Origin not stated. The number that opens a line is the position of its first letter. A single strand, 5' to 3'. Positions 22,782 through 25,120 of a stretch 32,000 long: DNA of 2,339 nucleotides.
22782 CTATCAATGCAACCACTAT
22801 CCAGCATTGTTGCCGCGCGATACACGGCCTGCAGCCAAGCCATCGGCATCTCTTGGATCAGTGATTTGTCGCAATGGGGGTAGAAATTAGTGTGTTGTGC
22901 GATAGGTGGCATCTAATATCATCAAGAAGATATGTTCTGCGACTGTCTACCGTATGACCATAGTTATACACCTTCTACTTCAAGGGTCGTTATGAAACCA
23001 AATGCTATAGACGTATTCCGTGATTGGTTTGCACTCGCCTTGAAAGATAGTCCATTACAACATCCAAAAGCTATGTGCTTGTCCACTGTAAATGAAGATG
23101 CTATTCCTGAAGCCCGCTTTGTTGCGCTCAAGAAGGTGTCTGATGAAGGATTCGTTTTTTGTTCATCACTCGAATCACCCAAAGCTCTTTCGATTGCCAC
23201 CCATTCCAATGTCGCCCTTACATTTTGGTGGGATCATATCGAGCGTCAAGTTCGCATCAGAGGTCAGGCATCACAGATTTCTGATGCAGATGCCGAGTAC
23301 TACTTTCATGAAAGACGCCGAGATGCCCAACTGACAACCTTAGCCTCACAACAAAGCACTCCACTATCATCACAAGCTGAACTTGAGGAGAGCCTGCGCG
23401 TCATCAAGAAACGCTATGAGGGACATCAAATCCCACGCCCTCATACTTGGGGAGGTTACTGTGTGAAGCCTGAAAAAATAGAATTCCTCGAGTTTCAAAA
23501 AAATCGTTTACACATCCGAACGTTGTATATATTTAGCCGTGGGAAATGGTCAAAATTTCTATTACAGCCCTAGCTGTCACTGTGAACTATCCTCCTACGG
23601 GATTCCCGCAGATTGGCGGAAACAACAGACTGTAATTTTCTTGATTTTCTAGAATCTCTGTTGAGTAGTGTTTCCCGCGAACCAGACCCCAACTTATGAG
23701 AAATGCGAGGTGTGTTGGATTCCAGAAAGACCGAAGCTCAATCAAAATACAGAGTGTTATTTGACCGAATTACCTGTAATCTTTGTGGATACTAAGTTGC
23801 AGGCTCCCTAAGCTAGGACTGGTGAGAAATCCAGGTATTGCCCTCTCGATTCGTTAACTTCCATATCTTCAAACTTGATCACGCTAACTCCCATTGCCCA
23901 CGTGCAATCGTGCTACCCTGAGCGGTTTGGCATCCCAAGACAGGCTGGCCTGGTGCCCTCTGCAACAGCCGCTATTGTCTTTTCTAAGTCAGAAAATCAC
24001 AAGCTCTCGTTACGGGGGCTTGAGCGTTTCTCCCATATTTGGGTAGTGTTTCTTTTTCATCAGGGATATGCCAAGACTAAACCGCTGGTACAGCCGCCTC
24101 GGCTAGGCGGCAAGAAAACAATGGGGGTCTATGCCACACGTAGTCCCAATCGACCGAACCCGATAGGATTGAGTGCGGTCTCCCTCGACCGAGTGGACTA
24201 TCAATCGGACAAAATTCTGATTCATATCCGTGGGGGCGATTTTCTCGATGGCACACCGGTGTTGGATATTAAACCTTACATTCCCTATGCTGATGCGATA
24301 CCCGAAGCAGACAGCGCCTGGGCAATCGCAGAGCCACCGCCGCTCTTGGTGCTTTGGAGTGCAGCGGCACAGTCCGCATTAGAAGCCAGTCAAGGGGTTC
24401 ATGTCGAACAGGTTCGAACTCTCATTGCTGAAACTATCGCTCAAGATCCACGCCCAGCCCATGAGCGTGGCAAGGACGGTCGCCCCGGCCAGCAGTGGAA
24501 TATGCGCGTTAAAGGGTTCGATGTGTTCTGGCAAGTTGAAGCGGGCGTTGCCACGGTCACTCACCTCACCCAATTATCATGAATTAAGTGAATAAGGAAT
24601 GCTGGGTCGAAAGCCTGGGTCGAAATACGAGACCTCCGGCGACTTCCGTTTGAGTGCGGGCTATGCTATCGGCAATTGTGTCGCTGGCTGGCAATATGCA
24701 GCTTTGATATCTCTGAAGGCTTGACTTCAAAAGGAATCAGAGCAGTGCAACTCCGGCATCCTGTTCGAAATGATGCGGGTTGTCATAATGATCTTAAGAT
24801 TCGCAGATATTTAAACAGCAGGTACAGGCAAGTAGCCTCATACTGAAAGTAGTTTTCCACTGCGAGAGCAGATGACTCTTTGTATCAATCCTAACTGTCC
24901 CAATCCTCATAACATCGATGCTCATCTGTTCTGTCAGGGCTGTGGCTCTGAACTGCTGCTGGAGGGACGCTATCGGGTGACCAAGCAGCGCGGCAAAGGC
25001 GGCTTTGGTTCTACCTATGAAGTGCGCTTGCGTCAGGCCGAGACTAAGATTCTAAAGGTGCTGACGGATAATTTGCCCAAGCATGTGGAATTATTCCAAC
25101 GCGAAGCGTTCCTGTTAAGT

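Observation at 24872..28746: Ser/Thr kinase plus tandem-FHA ABC exporter as a two-gene module (PknF/Rv1747-like) in a cyanobacterium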

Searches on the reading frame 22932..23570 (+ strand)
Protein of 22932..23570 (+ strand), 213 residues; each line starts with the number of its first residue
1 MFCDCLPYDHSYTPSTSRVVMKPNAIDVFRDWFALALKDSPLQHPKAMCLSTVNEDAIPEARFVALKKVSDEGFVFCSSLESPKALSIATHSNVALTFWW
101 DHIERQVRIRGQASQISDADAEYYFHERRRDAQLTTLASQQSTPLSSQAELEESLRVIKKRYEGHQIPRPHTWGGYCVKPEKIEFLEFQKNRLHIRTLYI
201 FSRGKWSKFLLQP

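Call 3: search_protein_families(library=pfam, proteins=[window:22932-23570:+], max_evalue=0.01)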
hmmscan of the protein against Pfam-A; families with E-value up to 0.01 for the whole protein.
window:22932-23570:+ (213 aa): 3 families
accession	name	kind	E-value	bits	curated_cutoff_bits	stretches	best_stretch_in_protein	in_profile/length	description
PF01243.27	PNPOx_N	-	2.5e-17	63.8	28.1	1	42-150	9-108/120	Pyridoxamine 5'-phosphate oxidase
PF10590.14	PNP_phzG_C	-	6.1e-11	42.5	27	1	173-213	1-42/42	Pyridoxine 5'-phosphate oxidase C-terminal dimerisation region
PF12766.13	Pyridox_oxase_2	-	3.2e-07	31.3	26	1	30-115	5-98/100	Pyridoxamine 5'-phosphate oxidase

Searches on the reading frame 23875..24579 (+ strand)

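Call 3: search_protein_families(library=pfam, proteins=[window:23875-24579:+], max_evalue=0.01)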
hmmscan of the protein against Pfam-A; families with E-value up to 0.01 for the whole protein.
window:23875-24579:+ (235 aa): 2 families
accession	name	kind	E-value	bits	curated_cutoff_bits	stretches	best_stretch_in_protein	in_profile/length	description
PF01980.22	TrmO_N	-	2.1e-42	144.4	26.8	1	19-140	1-116/116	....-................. O N-terminal domain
PF18389.7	TrmO_C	-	4.1e-12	46.5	27.1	1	156-222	2-65/65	TrmO C-terminal domain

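Call 4: search_protein_families(library=ncbifam, proteins=[window:23875-24579:+], max_evalue=0.01)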
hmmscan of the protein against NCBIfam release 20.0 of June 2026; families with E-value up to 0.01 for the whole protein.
window:23875-24579:+ (235 aa): 1 family
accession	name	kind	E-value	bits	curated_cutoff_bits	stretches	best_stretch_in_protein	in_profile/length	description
TIGR00104.1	tRNA_TsaA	equivalog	1.3e-37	129.2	93.25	1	2-146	4-142/143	tRNA (N6-threonylcarbamoyladenosine(37)-N6)-methyltransferase TrmO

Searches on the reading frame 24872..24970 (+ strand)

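Call 18: search_protein_families(library=pfam, proteins=[window:24872-24970:+], max_evalue=10)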
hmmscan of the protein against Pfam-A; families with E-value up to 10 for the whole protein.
window:24872-24970:+ (33 aa): 2 families
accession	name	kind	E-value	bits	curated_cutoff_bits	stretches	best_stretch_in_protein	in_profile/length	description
PF00643.29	zf-B_box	-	0.037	14.6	24.1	1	6-26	3-23/42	B-box zinc finger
PF13963.11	Transpos_assoc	-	0.085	13.5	27.7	1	3-24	41-62/74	Transposase-associated domain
